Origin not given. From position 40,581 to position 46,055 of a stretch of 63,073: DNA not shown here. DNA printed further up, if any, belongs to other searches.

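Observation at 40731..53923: DISARM-like system with non-canonical architecture: fused helicase-DUF1998, PD-(D/E)XK protein in place of PLD, inverted gene order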

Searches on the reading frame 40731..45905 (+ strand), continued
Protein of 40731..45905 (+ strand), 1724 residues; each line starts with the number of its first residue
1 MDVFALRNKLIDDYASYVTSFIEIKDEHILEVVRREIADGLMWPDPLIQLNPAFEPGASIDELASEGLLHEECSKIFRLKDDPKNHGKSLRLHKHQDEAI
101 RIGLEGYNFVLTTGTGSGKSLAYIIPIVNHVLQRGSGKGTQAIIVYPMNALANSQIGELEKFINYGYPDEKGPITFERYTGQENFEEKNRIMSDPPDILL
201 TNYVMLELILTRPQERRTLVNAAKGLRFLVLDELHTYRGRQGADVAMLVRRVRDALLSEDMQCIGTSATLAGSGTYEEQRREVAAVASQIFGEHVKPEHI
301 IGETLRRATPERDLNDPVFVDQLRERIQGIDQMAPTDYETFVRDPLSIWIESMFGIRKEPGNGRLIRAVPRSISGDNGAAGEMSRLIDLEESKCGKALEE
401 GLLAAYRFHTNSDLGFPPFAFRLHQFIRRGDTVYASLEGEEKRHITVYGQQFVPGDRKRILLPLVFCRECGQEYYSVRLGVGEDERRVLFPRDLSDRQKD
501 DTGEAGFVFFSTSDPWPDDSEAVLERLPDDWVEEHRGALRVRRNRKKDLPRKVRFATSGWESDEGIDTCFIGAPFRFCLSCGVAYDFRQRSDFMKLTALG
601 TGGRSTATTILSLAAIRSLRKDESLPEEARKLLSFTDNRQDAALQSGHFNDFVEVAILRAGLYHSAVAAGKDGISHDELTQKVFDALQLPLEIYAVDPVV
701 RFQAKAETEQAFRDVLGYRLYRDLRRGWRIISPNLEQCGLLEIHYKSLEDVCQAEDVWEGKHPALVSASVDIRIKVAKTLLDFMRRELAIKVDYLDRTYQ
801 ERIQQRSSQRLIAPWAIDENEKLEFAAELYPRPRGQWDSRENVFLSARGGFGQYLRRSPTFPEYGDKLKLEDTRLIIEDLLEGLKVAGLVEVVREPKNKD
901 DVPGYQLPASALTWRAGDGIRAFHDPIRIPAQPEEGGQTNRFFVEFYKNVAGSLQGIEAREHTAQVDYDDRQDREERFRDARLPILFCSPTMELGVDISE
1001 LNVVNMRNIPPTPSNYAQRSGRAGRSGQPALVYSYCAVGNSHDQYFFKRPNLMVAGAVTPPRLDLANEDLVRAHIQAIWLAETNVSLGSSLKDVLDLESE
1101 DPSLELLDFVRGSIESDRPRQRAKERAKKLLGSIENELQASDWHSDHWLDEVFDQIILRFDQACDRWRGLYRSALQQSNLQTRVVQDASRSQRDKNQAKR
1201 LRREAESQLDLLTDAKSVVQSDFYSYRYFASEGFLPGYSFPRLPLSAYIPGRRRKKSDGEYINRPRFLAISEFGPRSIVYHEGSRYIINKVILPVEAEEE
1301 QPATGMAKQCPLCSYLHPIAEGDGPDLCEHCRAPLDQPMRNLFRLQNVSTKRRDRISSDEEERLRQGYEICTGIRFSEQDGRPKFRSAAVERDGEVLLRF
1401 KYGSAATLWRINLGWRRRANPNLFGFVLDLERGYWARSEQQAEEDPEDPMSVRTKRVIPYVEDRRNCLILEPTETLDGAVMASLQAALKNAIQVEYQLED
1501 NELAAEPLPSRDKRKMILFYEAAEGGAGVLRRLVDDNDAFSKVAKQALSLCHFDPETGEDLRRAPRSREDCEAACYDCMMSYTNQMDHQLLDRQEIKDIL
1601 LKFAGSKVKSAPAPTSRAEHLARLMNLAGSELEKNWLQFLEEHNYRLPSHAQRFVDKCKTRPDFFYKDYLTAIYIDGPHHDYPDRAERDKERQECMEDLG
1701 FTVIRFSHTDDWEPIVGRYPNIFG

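Call 41: search_protein_families(library=pfam, proteins=[L021:15520-17601:+, L037:6928-8973:+, L045:15568-17646:+, L063:7613-9694:+, L011:12301-14124:+, L046:9939-11009:+, L081:15350-16450:+, L081:16577-17416:+, L081:17531-18931:+, L089:8588-9112:+], max_evalue=0.001)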
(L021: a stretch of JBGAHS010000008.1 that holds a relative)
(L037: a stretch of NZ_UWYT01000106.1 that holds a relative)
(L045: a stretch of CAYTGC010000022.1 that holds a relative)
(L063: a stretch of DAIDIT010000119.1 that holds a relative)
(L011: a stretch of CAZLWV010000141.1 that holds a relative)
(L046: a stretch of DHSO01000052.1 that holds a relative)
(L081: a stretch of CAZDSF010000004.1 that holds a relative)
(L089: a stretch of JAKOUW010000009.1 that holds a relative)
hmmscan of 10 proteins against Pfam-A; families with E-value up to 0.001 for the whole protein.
L021:15520-17601:+ (693 aa): 9 families
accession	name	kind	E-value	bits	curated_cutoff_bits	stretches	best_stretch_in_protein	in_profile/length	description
PF13361.12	UvrD_C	-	2.2e-25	90.3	25.6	2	601-672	284-348/350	UvrD-like helicase C-terminal domain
PF00580.27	UvrD-helicase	-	5.5e-23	82.4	23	1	229-468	2-254/271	UvrD/REP helicase N-terminal domain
PF13245.12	AAA_19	-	7.4e-13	49.3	25.1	1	232-468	1-132/134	AAA domain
PF13538.12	UvrD_C_2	-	1.1e-09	38.4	27.4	0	647-669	29-51/52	UvrD-like helicase C-terminal domain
PF13604.12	AAA_30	-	7.9e-07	29.4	27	0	244-326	21-96/191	AAA domain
PF09848.15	SLFN-g3_helicase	-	1.3e-05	25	24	0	246-290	6-52/354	Schlafen group 3, DNA/RNA helicase domain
PF13191.12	AAA_16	-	3e-05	25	32.6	1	238-453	22-160/167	AAA ATPase domain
PF13401.12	AAA_22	-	4.9e-05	24.1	27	0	240-326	4-92/130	AAA domain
PF13087.12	AAA_12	-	8.4e-05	22.7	27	0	540-669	89-190/195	AAA domain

L037:6928-8973:+ (681 aa): 7 families
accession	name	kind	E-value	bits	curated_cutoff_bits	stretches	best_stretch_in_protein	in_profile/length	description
PF13361.12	UvrD_C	-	1.1e-24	88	25.6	2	594-668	281-348/350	UvrD-like helicase C-terminal domain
PF00580.27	UvrD-helicase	-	2.7e-20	73.6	23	1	227-468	2-254/271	UvrD/REP helicase N-terminal domain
PF13245.12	AAA_19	-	1e-10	42.3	25.1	1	241-469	13-133/134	AAA domain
PF13538.12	UvrD_C_2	-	6.6e-09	35.9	27.4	1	641-665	26-51/52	UvrD-like helicase C-terminal domain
PF01443.25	Viral_helicase1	-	8.8e-06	26.1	21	0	605-664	181-225/228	Viral superfamily 1 RNA helicase core domain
PF13191.12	AAA_16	-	1.9e-05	25.7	32.6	1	244-453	29-160/167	AAA ATPase domain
PF13401.12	AAA_22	-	2.2e-05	25.2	27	0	409-461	71-123/130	AAA domain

L045:15568-17646:+ (692 aa): 9 families
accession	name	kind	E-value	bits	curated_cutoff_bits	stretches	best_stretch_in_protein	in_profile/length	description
PF00580.27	UvrD-helicase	-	7.7e-27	95.1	23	1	234-473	2-253/271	UvrD/REP helicase N-terminal domain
PF13361.12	UvrD_C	-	1.1e-20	74.9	25.6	1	606-675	286-348/350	UvrD-like helicase C-terminal domain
PF13245.12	AAA_19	-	7.3e-13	49.3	25.1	1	237-475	1-133/134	AAA domain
PF13538.12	UvrD_C_2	-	5.7e-10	39.3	27.4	1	652-672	31-51/52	UvrD-like helicase C-terminal domain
PF13604.12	AAA_30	-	8.6e-07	29.3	27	0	233-293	2-65/191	AAA domain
PF13191.12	AAA_16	-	2.2e-06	28.7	32.6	1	242-456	21-157/167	AAA ATPase domain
PF01443.25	Viral_helicase1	-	2.3e-05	24.8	21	0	650-672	204-226/228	Viral superfamily 1 RNA helicase core domain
PF00270.35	DEAD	-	8.1e-05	22.9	26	1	235-338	2-109/167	DEAD/DEAH box helicase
PF13401.12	AAA_22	-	9e-05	23.2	27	0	409-468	65-124/130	AAA domain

L063:7613-9694:+ (693 aa): 8 families
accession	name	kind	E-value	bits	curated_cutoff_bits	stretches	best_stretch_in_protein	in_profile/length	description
PF13361.12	UvrD_C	-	2e-24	87.1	25.6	2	604-674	285-348/350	UvrD-like helicase C-terminal domain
PF00580.27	UvrD-helicase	-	1e-17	65.2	23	1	233-472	2-253/271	UvrD/REP helicase N-terminal domain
PF13245.12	AAA_19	-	2.4e-10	41.1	25.1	1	245-474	11-133/134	AAA domain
PF13538.12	UvrD_C_2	-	3.3e-10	40.1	27.4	1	652-671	32-51/52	UvrD-like helicase C-terminal domain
PF13191.12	AAA_16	-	8.9e-07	30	32.6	1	250-456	29-158/167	AAA ATPase domain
PF13604.12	AAA_30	-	5e-06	26.8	27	0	232-310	2-73/191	AAA domain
PF13401.12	AAA_22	-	2.2e-05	25.2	27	0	410-465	67-122/130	AAA domain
PF13087.12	AAA_12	-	5.6e-05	23.2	27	0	545-671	89-190/195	AAA domain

L011:12301-14124:+ (607 aa): 6 families
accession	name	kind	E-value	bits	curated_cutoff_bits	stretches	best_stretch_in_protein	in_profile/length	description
PF00580.27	UvrD-helicase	-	3.4e-20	73.3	23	1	231-469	3-253/271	UvrD/REP helicase N-terminal domain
PF13245.12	AAA_19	-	1.5e-12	48.3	25.1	1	243-471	12-133/134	AAA domain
PF13401.12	AAA_22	-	3.9e-07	30.9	27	0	393-462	51-122/130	AAA domain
PF13604.12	AAA_30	-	1.6e-06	28.4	27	0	246-294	22-70/191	AAA domain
PF13191.12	AAA_16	-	0.00015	22.7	32.6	0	241-457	24-163/167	AAA ATPase domain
PF00270.35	DEAD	-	0.00098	19.3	26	0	246-302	18-76/167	DEAD/DEAH box helicase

L046:9939-11009:+ (356 aa): 3 families
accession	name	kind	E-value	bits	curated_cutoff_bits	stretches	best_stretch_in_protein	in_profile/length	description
PF13784.11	Fic_N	-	7e-27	93.7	26.7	1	20-101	1-82/82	Fic/DOC family N-terminal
PF21248.3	SoFic-like_C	-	4.6e-20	72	27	1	278-348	5-76/76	Protein adenylyltransferase SoFic-like, C-terminal domain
PF02661.23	Fic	-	3.1e-18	66.8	24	1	109-209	2-93/93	Fic/DOC family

L081:15350-16450:+ (366 aa): 2 families
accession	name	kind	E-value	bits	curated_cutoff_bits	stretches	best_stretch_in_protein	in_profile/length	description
PF25778.1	DUF7948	-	4.2e-33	115.6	27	1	59-239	1-173/214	Domain of unknown function (DUF7948)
PF06739.17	SBBP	-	1.1e-06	28.9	20.5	1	289-324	2-38/38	Beta-propeller repeat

L081:16577-17416:+ (279 aa): 1 family
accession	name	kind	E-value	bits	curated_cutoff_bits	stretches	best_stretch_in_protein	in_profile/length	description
PF06739.17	SBBP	-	1.7e-17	63.5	20.5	3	144-177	4-38/38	Beta-propeller repeat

L081:17531-18931:+ (466 aa): 6 families
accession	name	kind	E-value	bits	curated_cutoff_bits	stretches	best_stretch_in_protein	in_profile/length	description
PF01637.24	ATPase_2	-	2e-21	77.3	33.2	2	98-205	109-225/225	ATPase domain predominantly from Archaea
PF03008.20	DUF234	-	8.7e-15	55.4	22.5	1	314-405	1-91/100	Archaea bacterial proteins of unknown function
PF13401.12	AAA_22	-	5.2e-06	27.2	27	1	20-143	4-124/130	AAA domain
PF13173.12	AAA_14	-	9e-06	26.2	27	1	22-171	3-123/129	AAA domain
PF13191.12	AAA_16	-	1.4e-05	26.1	32.6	1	4-116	4-149/167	AAA ATPase domain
PF09339.16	HTH_IclR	-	0.0008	19.6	22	0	246-286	7-49/52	IclR helix-turn-helix domain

L089:8588-9112:+ (174 aa): 0 families

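Call 42: search_protein_families(library=pfam, proteins=[L082:8948-9937:+, L088:18118-19026:+, L085:18102-19799:+, L020:18855-20459:+, L060:18033-21044:+, L060:21204-24338:+, L059:18521-19603:+, L013:19554-20450:+, L013:20566-21429:+, L013:15202-15663:+], max_evalue=0.001)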
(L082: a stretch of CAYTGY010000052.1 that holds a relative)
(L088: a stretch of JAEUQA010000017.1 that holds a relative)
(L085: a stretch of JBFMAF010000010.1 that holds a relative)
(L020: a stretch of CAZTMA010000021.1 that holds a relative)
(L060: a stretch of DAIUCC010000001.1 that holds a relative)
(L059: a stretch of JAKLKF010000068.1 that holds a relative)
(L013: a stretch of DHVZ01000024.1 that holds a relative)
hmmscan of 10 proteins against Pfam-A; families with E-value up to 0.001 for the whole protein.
L082:8948-9937:+ (329 aa): 1 family
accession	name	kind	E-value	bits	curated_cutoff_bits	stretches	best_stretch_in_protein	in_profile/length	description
PF01939.22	NucS_C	-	5.4e-07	30.1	24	1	31-95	2-66/124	Endonuclease NucS C-terminal domain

L088:18118-19026:+ (302 aa): 1 family
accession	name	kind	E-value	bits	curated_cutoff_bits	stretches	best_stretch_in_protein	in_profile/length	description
PF22558.3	REase-ARP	-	3e-12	47.2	27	1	25-291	52-269/270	Restriction Endonuclease associating with ARP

L085:18102-19799:+ (565 aa): 2 families
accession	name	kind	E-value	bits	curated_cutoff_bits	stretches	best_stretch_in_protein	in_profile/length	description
PF13749.12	HATPase_c_4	-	1e-16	61.2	26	1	295-381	1-89/89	Putative ATP-dependent DNA helicase recG C-terminal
PF04326.19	SLFN_AlbA_2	-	3.4e-09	37.7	25.3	1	15-127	1-117/118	Schlafen, AlbA_2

L020:18855-20459:+ (534 aa): 2 families
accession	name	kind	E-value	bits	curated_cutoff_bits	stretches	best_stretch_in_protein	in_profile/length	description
PF00012.26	HSP70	-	3.9e-22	78.7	20.6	1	127-373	134-369/599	Hsp70 protein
PF06723.19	MreB_Mbl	-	2.6e-12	46.7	27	1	125-220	92-183/327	MreB/Mbl protein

L060:18033-21044:+ (1003 aa): 13 families
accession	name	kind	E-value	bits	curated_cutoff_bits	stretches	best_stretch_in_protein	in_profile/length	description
PF07719.23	TPR_2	-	4.3e-08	33.1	27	0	689-712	6-29/34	Tetratricopeptide repeat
PF13374.12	TPR_10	-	5.5e-07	29.8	27.5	0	690-711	8-29/42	Tetratricopeptide repeat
PF14559.12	TPR_19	-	7.6e-07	29.8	25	0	685-709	26-50/68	Tetratricopeptide repeat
PF13424.12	TPR_12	-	6e-06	26.8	30.1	1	684-756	3-76/77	Tetratricopeptide repeat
PF00515.34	TPR_1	-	7.9e-06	25.9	27.8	0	690-711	7-28/34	Tetratricopeptide repeat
PF05729.18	NACHT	-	8.2e-06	26.2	26.7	0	278-355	77-164/167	NACHT domain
PF00931.28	NB-ARC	-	1.6e-05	24.8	23.5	0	266-385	88-201/248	NB-ARC domain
PF01637.24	ATPase_2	-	2.7e-05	24.5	33.2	1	125-382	20-222/225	ATPase domain predominantly from Archaea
PF13181.12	TPR_8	-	4.7e-05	23.7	25.7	0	685-711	2-28/34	Tetratricopeptide repeat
PF13432.12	TPR_16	-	5.7e-05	23.9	32.7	0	689-745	2-51/65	Tetratricopeptide repeat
PF13174.12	TPR_6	-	0.00014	22.8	26.3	0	690-713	6-29/33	Tetratricopeptide repeat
PF13428.12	TPR_14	-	0.00033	21.5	23.5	0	684-716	1-33/44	Tetratricopeptide repeat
PF17874.7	TPR_MalT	-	0.00044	20.1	45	0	689-755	45-110/336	MalT-like TPR region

L060:21204-24338:+ (1044 aa): 9 families
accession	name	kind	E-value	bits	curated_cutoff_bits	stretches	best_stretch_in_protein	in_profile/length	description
PF13424.12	TPR_12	-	3.7e-25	88.4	30.1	4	858-925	8-76/77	Tetratricopeptide repeat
PF13181.12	TPR_8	-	1.1e-13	50.6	25.7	0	653-682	4-33/34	Tetratricopeptide repeat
PF07719.23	TPR_2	-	7e-13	48.1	27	0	730-757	1-28/34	Tetratricopeptide repeat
PF13374.12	TPR_10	-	1.9e-12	47.2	27.5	0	729-764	1-36/42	Tetratricopeptide repeat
PF00515.34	TPR_1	-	1.6e-10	40.8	27.8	0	904-924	11-31/34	Tetratricopeptide repeat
PF20720.3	nSTAND3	-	5.3e-06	26.7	27.2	1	302-351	11-62/155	Novel STAND NTPase 3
PF05729.18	NACHT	-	1.4e-05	25.5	26.7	1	309-481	1-164/167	NACHT domain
PF24885.1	TPR_NPHP3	-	0.00012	22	100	0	826-930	112-219/239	Nephrocystin-3 TPR domain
PF17874.7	TPR_MalT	-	0.00058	19.7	45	0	706-856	17-164/336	MalT-like TPR region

L059:18521-19603:+ (360 aa): 6 families
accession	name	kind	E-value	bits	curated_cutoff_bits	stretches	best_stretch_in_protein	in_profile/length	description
PF13304.12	AAA_21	-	5e-18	66.6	27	1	29-318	2-304/304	AAA domain, putative AbiEii toxin, Type IV TA system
PF00005.33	ABC_tran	-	4.7e-09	37.4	25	1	21-51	6-36/137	ABC transporter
PF13175.12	AAA_15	-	2e-08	34.7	32.1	0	9-46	5-43/374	AAA ATPase domain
PF02463.25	SMC_N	-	6.2e-07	29.5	40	1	28-317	26-202/220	RecF/RecN/SMC N terminal domain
PF13555.12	AAA_29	-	4.3e-06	26.8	27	1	11-45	5-41/61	P-loop containing region of AAA domain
PF13476.12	AAA_23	-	0.00014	23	27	1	10-46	2-39/201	AAA domain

L013:19554-20450:+ (298 aa): 9 families
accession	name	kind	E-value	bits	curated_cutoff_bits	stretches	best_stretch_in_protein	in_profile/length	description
PF13894.12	zf-C2H2_4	-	5.4e-08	33.3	27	0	187-208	3-24/24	C2H2-type zinc finger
PF05605.18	zf-Di19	-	4.4e-07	30.5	27.5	0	86-144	4-53/54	Drought induced 19 protein (Di19), zinc-binding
PF16293.11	zf-C2H2_9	-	5e-07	30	29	0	186-207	3-24/59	C2H2 type zinc-finger (1 copy)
PF23320.1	Zn_SUZ12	-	6.7e-07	29.4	28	0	119-145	22-48/70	Polycomb protein SUZ12-like, Zn domain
PF00096.32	zf-C2H2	-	4.9e-06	27.1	25.2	0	121-144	1-23/23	Zinc finger, C2H2 type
PF12171.14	zf-C2H2_jaz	-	5.8e-05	23.6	22.6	0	120-141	1-22/27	Zinc-finger double-stranded RNA-binding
PF12874.13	zf-met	-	6.4e-05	23.6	21.2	0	121-141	1-21/25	Zinc-finger of C2H2 type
PF21039.3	CEP104_ZnF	-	0.0004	21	27.4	0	81-140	54-111/112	Centrosomal protein CEP104, ZnF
PF12013.13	OrsD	-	0.00094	20.1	26.6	0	118-209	9-114/114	Orsellinic acid/F9775 biosynthesis cluster protein D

L013:20566-21429:+ (287 aa): 0 families

L013:15202-15663:+ (153 aa): 1 family
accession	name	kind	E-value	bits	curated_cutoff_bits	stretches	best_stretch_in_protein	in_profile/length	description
PF22399.1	DUF6979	-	4.6e-09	36.9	27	1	20-129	11-105/127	Family of unknown function (DUF6979)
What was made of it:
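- The same junctions hold many unrelated genes (calls 41, 42), so position alone does not show cooperation.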
